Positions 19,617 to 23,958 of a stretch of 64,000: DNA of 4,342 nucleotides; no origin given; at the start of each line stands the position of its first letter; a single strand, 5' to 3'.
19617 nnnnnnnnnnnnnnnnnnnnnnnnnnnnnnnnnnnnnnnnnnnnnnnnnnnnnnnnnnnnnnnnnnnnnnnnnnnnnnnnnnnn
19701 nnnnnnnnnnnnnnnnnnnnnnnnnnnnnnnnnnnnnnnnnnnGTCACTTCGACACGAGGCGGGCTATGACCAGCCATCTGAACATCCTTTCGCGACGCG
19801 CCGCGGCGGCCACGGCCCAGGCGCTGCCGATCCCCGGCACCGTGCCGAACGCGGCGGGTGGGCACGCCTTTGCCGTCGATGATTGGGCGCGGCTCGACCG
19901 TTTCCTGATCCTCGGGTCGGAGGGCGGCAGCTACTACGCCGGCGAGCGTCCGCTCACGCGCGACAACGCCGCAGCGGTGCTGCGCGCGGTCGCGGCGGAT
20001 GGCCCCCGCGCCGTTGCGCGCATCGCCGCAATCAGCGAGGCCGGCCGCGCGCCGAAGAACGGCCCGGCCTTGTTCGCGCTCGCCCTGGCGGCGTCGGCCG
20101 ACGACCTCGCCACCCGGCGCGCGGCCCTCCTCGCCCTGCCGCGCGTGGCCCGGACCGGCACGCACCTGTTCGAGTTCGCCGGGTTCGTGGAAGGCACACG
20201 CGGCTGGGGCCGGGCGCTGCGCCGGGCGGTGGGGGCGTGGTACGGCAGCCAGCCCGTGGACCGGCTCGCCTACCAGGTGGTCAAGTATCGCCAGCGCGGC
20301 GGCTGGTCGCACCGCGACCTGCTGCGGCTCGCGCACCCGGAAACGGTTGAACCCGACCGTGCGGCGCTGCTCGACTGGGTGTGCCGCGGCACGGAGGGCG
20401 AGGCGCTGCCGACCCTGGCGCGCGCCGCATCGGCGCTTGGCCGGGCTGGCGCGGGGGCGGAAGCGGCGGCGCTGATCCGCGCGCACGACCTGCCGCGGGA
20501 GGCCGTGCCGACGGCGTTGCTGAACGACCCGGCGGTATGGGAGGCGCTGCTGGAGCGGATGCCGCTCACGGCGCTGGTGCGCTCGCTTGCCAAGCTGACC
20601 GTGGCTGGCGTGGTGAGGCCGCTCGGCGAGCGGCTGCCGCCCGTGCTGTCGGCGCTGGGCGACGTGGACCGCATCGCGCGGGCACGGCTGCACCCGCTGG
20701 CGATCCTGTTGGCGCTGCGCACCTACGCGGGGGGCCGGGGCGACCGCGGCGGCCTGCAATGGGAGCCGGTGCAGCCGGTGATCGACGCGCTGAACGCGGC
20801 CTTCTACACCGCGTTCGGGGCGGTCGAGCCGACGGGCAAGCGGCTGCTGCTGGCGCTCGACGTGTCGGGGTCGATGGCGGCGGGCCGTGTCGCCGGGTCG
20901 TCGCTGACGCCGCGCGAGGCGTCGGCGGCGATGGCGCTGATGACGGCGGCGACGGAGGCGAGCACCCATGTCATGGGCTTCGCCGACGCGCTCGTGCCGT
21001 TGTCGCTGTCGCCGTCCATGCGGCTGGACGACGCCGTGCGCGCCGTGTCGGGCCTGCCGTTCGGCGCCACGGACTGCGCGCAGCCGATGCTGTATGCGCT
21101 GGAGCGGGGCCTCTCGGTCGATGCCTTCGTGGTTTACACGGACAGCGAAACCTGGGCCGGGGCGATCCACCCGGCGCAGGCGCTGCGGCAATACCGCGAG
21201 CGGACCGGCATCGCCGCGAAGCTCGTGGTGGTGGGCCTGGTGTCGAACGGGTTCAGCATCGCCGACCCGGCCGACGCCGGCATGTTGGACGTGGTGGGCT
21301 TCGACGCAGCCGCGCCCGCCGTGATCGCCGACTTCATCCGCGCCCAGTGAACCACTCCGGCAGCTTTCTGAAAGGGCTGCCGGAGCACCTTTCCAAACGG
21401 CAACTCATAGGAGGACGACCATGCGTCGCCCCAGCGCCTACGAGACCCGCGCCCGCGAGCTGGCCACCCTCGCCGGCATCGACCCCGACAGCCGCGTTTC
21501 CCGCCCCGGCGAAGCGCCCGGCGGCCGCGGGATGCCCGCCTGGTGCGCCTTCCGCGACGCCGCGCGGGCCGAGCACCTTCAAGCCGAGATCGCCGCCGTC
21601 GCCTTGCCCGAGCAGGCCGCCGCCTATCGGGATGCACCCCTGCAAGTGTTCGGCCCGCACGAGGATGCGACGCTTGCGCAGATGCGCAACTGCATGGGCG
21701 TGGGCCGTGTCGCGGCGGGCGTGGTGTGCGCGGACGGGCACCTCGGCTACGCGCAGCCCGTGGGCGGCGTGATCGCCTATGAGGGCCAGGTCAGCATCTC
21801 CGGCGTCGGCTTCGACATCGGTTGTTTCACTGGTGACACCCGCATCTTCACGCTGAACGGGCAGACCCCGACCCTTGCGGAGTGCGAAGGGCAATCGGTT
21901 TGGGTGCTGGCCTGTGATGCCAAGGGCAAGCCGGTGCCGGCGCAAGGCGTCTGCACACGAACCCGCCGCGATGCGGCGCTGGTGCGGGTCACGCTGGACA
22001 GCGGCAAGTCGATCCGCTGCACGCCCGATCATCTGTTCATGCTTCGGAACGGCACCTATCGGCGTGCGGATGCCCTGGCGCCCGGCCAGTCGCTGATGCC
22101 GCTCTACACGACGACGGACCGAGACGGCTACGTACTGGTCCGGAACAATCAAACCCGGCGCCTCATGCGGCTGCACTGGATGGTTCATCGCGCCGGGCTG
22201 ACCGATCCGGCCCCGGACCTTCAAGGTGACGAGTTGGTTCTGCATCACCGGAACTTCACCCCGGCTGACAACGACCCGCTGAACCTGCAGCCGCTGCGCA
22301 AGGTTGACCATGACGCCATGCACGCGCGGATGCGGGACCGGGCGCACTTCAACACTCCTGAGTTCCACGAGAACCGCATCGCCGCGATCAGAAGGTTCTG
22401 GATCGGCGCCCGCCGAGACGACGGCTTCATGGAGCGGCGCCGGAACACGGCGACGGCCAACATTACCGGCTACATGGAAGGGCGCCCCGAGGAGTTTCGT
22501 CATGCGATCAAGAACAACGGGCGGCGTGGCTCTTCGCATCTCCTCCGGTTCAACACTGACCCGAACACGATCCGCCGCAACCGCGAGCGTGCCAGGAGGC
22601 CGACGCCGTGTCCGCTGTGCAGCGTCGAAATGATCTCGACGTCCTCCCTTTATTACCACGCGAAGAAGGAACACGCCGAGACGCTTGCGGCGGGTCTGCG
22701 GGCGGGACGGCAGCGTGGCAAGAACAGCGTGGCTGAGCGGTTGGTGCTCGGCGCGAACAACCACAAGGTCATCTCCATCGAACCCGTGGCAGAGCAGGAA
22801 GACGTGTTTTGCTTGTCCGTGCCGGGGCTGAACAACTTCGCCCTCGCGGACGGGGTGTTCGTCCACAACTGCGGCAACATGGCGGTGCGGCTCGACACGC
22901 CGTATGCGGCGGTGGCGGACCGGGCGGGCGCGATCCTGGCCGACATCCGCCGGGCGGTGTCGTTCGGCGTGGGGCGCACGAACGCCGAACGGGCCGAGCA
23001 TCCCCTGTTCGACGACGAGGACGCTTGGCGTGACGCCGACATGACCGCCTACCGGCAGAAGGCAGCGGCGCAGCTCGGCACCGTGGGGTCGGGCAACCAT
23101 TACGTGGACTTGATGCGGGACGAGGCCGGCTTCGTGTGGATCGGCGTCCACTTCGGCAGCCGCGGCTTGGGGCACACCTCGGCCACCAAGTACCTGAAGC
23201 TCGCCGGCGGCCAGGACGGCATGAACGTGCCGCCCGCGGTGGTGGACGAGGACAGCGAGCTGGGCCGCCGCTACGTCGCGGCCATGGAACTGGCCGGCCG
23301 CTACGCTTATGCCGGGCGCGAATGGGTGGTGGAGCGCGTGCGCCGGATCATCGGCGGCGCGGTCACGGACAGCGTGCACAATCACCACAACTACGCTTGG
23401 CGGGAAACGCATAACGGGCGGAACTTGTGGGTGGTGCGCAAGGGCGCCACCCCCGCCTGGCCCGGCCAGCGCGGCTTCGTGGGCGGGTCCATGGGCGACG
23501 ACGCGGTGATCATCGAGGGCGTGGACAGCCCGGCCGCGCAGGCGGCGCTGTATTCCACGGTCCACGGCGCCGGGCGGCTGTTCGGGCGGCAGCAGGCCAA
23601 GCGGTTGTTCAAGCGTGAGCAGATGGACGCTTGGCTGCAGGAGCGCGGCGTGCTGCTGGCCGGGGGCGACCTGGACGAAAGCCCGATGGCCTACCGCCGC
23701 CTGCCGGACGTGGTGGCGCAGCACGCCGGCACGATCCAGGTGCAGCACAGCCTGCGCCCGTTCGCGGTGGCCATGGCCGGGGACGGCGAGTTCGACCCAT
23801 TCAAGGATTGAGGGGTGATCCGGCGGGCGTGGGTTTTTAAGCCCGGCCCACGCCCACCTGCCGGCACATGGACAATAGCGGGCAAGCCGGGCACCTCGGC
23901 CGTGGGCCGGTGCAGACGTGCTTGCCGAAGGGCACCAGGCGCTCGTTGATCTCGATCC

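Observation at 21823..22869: HNH + C2H2 zinc-finger intein at the catalytic Cys of RtcB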

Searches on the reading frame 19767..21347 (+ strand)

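Call 4: search_protein_families(library=pfam, proteins=[window:19767-21347:+], max_evalue=0.1)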
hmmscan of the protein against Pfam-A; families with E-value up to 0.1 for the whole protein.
window:19767-21347:+ (527 aa): 3 families
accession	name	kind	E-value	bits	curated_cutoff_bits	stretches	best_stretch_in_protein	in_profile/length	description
PF25045.1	vWA_Ro60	-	5.8e-67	225.2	27.7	1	359-524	1-165/165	Ro60 vWA domain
PF05731.17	TROVE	-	1.1e-39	137.4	23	2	27-194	2-175/442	TROVE domain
PF13519.12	VWA_2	-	0.002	19.2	27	1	361-445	2-86/107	von Willebrand factor type A domain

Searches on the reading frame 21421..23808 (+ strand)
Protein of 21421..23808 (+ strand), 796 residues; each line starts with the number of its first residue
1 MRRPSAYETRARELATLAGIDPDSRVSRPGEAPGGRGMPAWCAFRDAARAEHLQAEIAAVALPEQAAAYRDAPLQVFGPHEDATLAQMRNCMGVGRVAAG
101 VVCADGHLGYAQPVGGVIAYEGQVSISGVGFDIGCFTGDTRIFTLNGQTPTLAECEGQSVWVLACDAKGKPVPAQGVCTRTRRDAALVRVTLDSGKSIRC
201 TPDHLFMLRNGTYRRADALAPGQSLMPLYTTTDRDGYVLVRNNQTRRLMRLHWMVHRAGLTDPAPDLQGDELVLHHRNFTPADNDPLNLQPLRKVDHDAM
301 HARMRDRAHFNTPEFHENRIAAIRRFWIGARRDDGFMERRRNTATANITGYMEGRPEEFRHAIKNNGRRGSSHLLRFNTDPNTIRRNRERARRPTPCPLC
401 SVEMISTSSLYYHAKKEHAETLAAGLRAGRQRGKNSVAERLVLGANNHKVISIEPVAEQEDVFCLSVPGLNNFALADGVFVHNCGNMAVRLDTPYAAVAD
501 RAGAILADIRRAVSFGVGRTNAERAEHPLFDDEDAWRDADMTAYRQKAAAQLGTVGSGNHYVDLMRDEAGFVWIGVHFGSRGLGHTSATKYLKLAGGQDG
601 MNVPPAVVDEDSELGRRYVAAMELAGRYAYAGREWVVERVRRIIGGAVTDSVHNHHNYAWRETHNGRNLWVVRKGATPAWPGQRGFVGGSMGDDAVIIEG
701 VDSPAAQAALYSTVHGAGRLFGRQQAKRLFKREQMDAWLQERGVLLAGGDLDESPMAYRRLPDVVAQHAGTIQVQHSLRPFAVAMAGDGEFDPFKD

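Call 4: search_protein_families(library=pfam, proteins=[window:21421-23808:+], max_evalue=0.1)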
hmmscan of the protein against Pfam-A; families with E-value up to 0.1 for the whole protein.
window:21421-23808:+ (796 aa): 5 families
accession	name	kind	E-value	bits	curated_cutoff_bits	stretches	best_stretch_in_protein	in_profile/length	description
PF01139.22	RtcB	-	3e-60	205.1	27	2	484-784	50-424/426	tRNA-splicing ligase RtcB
PF14890.11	Intein_splicing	-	2.8e-19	69.9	35.8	1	152-483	15-155/155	Intein splicing domain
PF01079.26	Hint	-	0.00022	21.3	29.7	1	133-216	11-96/213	Hint module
PF05605.18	zf-Di19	-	0.023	15.3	27.5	1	396-421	4-28/54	Drought induced 19 protein (Di19), zinc-binding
PF07494.17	Reg_prop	-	0.071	13.8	20.4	0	557-575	3-21/24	Two component regulator propeller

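Call 6: search_protein_families(library=ncbifam, proteins=[window:21421-23808:+], max_evalue=1)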
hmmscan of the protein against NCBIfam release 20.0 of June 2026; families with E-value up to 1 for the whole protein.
window:21421-23808:+ (796 aa): 11 families
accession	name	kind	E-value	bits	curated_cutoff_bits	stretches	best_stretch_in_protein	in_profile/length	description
NF052663.1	RtcB_rel_intein2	exception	2.1e-99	334.1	1050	1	103-779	46-619/626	intein-containing RctB family protein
NF038162.1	RtcB_rel_intein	exception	1.9e-38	132.1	1150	3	542-784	666-959/961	intein-containing RtcB family protein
NF007153.0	PRK09588.1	equivalog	5.9e-27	94.6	407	1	536-780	113-367/379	RNA ligase RtcB family protein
TIGR03073.1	release_rtcB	hypoth_equivalog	1.7e-19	70.1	271.8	1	534-780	98-356/356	RNA ligase RtcB family protein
TIGR01445.1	intein_Nterm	domain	1.5e-08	35.5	24.5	1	135-207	1-82/83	intein N-terminal splicing region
NF005852.0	PRK07773.1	equivalog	7.6e-07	27.8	780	2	134-225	397-490/886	replicative DNA helicase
TIGR01443.1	intein_Cterm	domain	6.2e-06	26.3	15.6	1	461-484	1-24/24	intein C-terminal splicing region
NF011491.0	PRK14898.1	equivalog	9.5e-05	20.6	783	2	449-486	508-546/860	DNA-directed RNA polymerase subunit A''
NF011302.0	PRK14714.1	equivalog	0.012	13.1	1791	1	158-219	979-1044/1350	DNA-directed DNA polymerase II large subunit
NF045703.1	rSAM_Tes_intein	exception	0.037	11.8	1700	1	180-238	224-285/1040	tetraether lipid synthase Tes, intein-containing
NF011418.0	PRK14845.1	equivalog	0.32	8.6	756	1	167-224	74-129/1049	translation initiation factor IF-2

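Call 8: find_homologous_proteins(query=window:21421-23808:+, region=135-483, max_evalue=0.001)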
Query window:21421-23808:+, residues 135-483 (349 aa): 2034 proteins with E <= 0.001 among 8000 candidates; the best 120 are listed.
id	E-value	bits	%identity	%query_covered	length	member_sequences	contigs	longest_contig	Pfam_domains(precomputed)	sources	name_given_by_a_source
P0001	1.2e-188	645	79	100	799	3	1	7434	PF01139.23,PF14890.12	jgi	-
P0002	3.7e-177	607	74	100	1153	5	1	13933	PF01139.23,PF14528.12,PF01079.26,PF14890.12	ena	-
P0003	5.9e-166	570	70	100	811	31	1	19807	PF01139.23,PF14890.12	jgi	jgi:tRNA-splicing ligase RtcB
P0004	6.7e-153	527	64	100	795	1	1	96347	PF01139.23,PF14890.12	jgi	jgi:tRNA-splicing ligase RtcB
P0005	6.1e-145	501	64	100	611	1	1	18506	PF01139.23,PF14890.12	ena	-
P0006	5.7e-139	481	62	100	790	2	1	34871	PF01139.23,PF14890.12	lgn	-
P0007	1.6e-138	480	62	100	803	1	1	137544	PF01139.23,PF14890.12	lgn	-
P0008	1.8e-119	417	54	100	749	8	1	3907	PF01139.23,PF13392.13,PF14890.12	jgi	jgi:tRNA-splicing ligase RtcB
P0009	2.8e-106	374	52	100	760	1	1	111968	PF01139.23,PF14890.12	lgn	-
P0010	4.3e-104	367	51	100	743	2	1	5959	PF01139.23,PF14890.12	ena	-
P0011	7.9e-103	363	52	100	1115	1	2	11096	PF01139.23,PF14528.12,PF01079.26,PF14890.12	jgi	jgi:tRNA-splicing ligase RtcB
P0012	2.8e-96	341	46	100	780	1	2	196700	PF01139.23,PF14890.12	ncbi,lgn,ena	-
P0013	4.3e-78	281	43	100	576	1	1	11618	PF01139.23,PF13392.13,PF14890.12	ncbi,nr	ncbi:MAG: hypothetical protein E6J61_23225 [Deltaproteobacteria bacterium]|nr:MAG: hypothetical prot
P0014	1.6e-74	269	41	100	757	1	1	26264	PF01139.23,PF01079.26,PF14890.12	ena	-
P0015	2.5e-74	269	41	100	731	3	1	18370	PF01139.23,PF14890.12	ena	-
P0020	1.1e-70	257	40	100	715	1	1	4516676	PF01139.23,PF14890.12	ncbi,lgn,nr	ncbi:hypothetical protein NIES4102_11540 [Chondrocystis sp. NIES-4102]|nr:hypothetical protein NIES4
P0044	1.3e-67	247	39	100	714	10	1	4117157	PF01139.23,PF13392.13,PF14890.12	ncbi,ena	-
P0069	3.1e-66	242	41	100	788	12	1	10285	PF01139.23,PF14890.12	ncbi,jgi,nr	ncbi:MAG TPA: RtcB family protein [Chloroflexia bacterium]|jgi:tRNA-splicing ligase RtcB|nr:RtcB fam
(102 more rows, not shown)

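Call 36: find_encoding_contigs(protein=P0001, flank=3000, max_places=2)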
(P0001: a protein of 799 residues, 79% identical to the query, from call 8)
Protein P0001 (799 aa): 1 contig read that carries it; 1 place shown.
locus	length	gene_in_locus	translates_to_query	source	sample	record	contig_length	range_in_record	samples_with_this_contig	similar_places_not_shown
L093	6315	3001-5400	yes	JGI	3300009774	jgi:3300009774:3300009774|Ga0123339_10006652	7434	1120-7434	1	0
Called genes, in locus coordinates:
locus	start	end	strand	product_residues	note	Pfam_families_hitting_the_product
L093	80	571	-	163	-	PF10127:RlaP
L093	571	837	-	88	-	PF13560:HTH_31 (weak), PF01381:HTH_3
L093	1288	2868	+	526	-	PF05731:TROVE, PF25045:vWA_Ro60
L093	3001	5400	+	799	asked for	PF01139:RtcB (weak), PF14890:Intein_splicing, PF01139:RtcB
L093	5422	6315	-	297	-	PF07690:MFS_1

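Call 37: find_encoding_contigs(protein=P0003, flank=3000, max_places=2)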
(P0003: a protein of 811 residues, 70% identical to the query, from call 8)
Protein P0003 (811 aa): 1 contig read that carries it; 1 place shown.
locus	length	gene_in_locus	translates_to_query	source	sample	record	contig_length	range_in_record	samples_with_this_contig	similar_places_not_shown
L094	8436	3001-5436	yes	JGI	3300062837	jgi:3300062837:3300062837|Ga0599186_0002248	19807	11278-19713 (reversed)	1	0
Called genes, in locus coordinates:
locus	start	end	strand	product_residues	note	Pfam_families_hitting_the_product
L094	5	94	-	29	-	-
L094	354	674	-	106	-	-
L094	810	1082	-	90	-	-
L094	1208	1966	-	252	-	-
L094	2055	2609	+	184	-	PF13302:Acetyltransf_3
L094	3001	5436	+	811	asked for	PF01139:RtcB (weak), PF14890:Intein_splicing, PF01139:RtcB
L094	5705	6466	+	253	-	PF10502:Peptidase_S26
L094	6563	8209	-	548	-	PF00118:Cpn60_TCP1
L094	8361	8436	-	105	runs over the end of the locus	PF00166:Cpn10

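Call 64: search_protein_families(library=ncbifam, proteins=[P0001, P0008, P0020, P0044, P0069, P0013], max_evalue=1e-20)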
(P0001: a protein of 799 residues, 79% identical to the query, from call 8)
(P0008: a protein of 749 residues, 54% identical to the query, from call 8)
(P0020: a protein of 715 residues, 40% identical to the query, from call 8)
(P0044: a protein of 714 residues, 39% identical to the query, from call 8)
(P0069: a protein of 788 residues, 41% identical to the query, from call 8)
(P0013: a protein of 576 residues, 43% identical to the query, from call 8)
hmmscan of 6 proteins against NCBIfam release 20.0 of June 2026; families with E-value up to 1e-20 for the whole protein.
P0001 (799 aa): 3 families
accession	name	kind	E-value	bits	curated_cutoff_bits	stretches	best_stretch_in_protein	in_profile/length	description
NF052663.1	RtcB_rel_intein2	exception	1.7e-100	337.7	1050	1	106-782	46-619/626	intein-containing RctB family protein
NF038162.1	RtcB_rel_intein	exception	2.2e-34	118.6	1150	0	548-787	669-959/961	intein-containing RtcB family protein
NF007153.0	PRK09588.1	equivalog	9e-27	94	407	1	546-770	120-352/379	RNA ligase RtcB family protein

P0008 (749 aa): 3 families
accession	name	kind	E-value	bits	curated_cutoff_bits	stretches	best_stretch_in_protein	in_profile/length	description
NF052663.1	RtcB_rel_intein2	exception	7.4e-98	329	1050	1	25-737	40-624/626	intein-containing RctB family protein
NF038162.1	RtcB_rel_intein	exception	6.2e-38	130.4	1150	0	482-670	671-899/961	intein-containing RtcB family protein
NF007153.0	PRK09588.1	equivalog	5.7e-26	91.4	407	1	481-737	123-371/379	RNA ligase RtcB family protein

P0020 (715 aa): 4 families
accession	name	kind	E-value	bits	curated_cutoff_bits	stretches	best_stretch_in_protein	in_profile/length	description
NF052663.1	RtcB_rel_intein2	exception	0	1222.9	1050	1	1-715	1-626/626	intein-containing RctB family protein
NF038162.1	RtcB_rel_intein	exception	2.3e-46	158.3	1150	1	466-715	672-961/961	intein-containing RtcB family protein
NF007153.0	PRK09588.1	equivalog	1.8e-42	145.7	407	1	464-714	123-372/379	RNA ligase RtcB family protein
TIGR03073.1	release_rtcB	hypoth_equivalog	9.8e-34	116.9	271.8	1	467-708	115-355/356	RNA ligase RtcB family protein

P0044 (714 aa): 4 families
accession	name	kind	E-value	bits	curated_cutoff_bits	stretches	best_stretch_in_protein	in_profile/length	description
NF052663.1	RtcB_rel_intein2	exception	5.2e-304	1009.9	1050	1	1-714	1-626/626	intein-containing RctB family protein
NF038162.1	RtcB_rel_intein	exception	5.3e-55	186.9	1150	1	464-714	669-961/961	intein-containing RtcB family protein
NF007153.0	PRK09588.1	equivalog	9.2e-49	166.4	407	1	462-713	120-372/379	RNA ligase RtcB family protein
TIGR03073.1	release_rtcB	hypoth_equivalog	9.3e-39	133.4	271.8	1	463-707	110-355/356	RNA ligase RtcB family protein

P0069 (788 aa): 4 families
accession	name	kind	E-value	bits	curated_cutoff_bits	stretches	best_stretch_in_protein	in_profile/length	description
NF052663.1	RtcB_rel_intein2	exception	3.9e-126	422.4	1050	2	65-431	41-317/626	intein-containing RctB family protein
NF038162.1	RtcB_rel_intein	exception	8.6e-79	265.6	1150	1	389-786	542-961/961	intein-containing RtcB family protein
NF007153.0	PRK09588.1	equivalog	1.9e-41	142.3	407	1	521-786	124-373/379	RNA ligase RtcB family protein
TIGR03073.1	release_rtcB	hypoth_equivalog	2.6e-33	115.5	271.8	1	524-780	116-356/356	RNA ligase RtcB family protein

P0013 (576 aa): 2 families
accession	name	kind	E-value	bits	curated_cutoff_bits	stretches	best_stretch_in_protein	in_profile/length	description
NF052663.1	RtcB_rel_intein2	exception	4.7e-135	451.8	1050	1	10-458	13-373/626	intein-containing RctB family protein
NF038162.1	RtcB_rel_intein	exception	1.2e-22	79.7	1150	0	20-153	36-175/961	intein-containing RtcB family protein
